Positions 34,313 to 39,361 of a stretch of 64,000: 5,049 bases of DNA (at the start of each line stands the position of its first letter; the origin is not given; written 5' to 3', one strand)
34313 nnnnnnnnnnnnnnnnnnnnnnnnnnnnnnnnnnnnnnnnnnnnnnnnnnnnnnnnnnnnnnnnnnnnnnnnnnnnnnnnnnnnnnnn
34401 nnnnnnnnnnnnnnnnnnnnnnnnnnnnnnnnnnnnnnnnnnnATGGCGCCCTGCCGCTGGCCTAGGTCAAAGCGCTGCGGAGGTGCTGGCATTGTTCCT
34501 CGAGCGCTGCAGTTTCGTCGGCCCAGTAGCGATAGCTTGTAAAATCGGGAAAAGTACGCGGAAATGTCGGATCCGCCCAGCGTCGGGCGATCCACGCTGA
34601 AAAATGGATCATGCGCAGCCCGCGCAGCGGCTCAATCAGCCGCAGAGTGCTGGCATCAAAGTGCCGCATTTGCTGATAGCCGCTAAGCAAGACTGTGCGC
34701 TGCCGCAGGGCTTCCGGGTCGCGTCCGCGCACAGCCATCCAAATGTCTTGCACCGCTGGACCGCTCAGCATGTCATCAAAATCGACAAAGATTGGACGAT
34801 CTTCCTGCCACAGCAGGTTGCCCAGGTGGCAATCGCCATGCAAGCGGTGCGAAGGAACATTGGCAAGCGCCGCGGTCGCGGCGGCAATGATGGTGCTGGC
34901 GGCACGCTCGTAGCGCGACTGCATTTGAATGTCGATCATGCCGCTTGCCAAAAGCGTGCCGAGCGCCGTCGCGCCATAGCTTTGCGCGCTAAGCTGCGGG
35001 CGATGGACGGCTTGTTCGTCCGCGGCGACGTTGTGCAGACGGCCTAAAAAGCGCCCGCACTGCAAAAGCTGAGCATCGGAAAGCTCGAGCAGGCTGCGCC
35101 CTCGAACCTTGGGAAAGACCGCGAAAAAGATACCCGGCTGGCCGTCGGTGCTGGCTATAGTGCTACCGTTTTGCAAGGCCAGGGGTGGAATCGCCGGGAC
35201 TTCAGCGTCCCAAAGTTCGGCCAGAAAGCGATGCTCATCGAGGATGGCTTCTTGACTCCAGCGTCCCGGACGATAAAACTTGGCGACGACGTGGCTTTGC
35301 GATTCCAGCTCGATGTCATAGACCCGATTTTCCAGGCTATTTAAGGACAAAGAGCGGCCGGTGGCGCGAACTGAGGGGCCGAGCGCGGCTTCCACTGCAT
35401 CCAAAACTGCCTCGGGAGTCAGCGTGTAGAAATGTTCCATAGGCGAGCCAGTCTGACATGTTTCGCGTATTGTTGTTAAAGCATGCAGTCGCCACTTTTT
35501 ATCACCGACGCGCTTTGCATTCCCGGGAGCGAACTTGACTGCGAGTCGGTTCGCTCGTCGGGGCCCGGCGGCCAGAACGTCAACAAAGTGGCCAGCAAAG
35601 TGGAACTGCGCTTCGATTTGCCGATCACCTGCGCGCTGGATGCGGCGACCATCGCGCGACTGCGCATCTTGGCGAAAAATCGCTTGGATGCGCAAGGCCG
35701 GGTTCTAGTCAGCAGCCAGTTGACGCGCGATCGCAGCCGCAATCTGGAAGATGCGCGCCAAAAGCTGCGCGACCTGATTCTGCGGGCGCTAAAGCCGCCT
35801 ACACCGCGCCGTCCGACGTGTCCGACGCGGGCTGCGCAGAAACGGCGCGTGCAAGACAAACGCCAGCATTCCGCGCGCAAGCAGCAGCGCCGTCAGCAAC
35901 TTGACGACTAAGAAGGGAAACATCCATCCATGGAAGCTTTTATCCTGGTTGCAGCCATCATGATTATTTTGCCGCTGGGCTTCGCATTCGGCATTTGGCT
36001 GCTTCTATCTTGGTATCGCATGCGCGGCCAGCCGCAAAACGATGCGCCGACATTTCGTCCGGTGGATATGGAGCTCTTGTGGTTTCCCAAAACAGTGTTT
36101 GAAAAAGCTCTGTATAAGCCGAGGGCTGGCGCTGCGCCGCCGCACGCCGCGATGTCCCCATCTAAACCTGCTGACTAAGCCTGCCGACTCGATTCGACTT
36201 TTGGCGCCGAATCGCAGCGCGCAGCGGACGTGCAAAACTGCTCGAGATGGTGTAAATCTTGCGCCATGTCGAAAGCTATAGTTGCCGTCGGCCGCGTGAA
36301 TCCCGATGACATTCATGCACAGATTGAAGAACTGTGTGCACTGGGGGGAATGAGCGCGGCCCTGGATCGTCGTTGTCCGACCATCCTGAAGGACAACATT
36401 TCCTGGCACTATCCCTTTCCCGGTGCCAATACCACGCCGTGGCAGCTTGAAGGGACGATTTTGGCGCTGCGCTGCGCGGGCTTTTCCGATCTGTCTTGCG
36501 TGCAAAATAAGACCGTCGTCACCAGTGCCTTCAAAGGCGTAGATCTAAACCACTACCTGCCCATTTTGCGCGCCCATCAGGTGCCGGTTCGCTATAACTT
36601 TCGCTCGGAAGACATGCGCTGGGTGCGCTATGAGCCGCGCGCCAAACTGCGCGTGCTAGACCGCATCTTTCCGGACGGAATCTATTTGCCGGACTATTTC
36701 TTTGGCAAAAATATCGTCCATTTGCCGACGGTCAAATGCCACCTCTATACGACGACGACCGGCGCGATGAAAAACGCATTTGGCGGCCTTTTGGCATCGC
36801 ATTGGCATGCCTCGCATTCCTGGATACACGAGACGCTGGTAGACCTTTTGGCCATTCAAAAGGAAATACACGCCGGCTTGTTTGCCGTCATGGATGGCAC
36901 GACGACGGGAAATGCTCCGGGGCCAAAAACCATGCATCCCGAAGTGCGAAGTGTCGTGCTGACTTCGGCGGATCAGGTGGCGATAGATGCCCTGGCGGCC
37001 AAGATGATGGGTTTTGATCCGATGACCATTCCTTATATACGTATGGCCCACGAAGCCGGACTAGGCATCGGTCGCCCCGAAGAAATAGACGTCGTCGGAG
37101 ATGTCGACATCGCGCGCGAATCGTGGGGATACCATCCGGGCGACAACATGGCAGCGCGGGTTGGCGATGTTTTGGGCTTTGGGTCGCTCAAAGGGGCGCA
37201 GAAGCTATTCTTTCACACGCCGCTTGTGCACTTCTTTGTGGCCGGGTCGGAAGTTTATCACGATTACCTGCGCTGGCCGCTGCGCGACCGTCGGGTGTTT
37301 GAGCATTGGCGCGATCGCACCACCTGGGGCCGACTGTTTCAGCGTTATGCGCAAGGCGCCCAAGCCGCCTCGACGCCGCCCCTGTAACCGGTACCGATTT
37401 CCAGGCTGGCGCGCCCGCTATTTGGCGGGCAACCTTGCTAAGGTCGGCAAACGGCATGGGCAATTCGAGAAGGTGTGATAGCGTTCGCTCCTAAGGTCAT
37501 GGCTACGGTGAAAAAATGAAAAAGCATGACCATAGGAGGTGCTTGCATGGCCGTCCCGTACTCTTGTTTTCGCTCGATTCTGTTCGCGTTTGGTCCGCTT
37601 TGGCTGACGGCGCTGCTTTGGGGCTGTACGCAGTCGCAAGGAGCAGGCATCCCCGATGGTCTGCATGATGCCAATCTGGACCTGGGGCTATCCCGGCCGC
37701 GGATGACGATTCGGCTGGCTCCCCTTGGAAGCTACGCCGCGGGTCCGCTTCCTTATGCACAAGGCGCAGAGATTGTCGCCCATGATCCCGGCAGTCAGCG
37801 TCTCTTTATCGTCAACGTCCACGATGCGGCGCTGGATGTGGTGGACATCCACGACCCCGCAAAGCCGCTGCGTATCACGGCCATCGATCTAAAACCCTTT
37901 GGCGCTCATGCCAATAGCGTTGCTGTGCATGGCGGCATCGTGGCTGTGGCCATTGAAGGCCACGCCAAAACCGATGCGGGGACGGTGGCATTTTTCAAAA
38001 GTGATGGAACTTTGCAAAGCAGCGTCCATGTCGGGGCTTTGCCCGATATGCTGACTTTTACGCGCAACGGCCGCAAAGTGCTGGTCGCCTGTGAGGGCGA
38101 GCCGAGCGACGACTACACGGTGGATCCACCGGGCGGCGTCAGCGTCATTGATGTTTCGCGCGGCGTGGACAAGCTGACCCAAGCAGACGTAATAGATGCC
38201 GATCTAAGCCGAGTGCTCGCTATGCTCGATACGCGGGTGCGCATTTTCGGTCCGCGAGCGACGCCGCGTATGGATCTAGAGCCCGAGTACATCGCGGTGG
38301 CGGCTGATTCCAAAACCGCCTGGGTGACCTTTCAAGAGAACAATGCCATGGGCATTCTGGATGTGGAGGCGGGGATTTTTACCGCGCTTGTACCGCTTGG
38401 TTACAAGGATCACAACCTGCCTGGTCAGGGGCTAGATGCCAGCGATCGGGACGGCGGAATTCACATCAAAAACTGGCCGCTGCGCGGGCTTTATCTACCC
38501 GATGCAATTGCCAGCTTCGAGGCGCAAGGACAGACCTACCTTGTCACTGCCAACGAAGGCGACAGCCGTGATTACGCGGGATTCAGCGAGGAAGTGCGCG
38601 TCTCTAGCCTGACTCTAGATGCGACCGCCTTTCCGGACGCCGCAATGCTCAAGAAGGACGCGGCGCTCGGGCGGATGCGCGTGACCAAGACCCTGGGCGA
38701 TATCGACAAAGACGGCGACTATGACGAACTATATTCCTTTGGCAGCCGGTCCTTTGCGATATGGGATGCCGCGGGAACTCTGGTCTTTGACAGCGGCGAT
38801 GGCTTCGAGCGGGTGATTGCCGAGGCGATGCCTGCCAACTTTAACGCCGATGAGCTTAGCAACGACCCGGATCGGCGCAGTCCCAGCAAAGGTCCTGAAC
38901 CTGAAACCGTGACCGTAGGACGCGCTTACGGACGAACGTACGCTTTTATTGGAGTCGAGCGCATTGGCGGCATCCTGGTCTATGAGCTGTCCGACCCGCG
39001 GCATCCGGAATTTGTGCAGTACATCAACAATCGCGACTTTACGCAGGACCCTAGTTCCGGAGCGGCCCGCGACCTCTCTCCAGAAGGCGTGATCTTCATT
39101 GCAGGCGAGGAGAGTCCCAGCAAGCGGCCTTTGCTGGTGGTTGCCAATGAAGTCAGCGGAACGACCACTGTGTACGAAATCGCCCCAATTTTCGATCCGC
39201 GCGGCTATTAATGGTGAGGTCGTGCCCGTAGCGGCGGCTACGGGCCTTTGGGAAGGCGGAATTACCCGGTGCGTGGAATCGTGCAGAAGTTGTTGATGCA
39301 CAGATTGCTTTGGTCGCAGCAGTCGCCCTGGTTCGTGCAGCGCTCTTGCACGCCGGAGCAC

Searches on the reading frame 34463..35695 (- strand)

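Call 35: search_protein_families(library=pfam, proteins=[window:34463-35695:-], max_evalue=0.00001)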
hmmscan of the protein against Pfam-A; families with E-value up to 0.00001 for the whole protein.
window:34463-35695:- (410 aa): 1 family
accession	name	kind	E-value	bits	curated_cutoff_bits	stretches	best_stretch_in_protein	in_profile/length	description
PF01636.29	APH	-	2.5e-32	113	23.2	1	121-344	9-231/239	Phosphotransferase enzyme family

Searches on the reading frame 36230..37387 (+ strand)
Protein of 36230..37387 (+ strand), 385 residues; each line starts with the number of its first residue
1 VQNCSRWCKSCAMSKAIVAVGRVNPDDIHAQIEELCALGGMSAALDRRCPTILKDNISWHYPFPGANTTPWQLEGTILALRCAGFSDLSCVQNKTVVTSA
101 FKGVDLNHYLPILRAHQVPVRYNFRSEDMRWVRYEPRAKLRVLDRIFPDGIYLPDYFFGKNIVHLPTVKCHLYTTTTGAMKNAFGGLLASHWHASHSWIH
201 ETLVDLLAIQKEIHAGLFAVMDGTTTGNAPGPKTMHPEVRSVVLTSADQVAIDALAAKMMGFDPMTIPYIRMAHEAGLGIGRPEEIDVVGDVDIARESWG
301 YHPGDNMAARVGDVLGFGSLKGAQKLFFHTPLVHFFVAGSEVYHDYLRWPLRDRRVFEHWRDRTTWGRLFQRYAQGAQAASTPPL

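Call 35: search_protein_families(library=pfam, proteins=[window:36230-37387:+], max_evalue=0.00001)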
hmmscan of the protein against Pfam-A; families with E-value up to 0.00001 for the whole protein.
window:36230-37387:+ (385 aa): 1 family
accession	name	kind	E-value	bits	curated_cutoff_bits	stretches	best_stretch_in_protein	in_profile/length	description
PF04015.17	DUF362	-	1.1e-16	61.9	24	1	53-257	3-199/200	Domain of unknown function (DUF362)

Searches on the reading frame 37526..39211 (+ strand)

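Call 35: search_protein_families(library=pfam, proteins=[window:37526-39211:+], max_evalue=0.00001)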
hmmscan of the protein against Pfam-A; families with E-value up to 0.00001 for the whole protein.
window:37526-39211:+ (561 aa): 1 family
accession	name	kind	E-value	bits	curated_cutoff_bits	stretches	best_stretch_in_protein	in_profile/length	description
PF22494.2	choice_anch_I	-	1.4e-145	486.3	32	1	80-552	14-489/489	Choice-of-anchor I domain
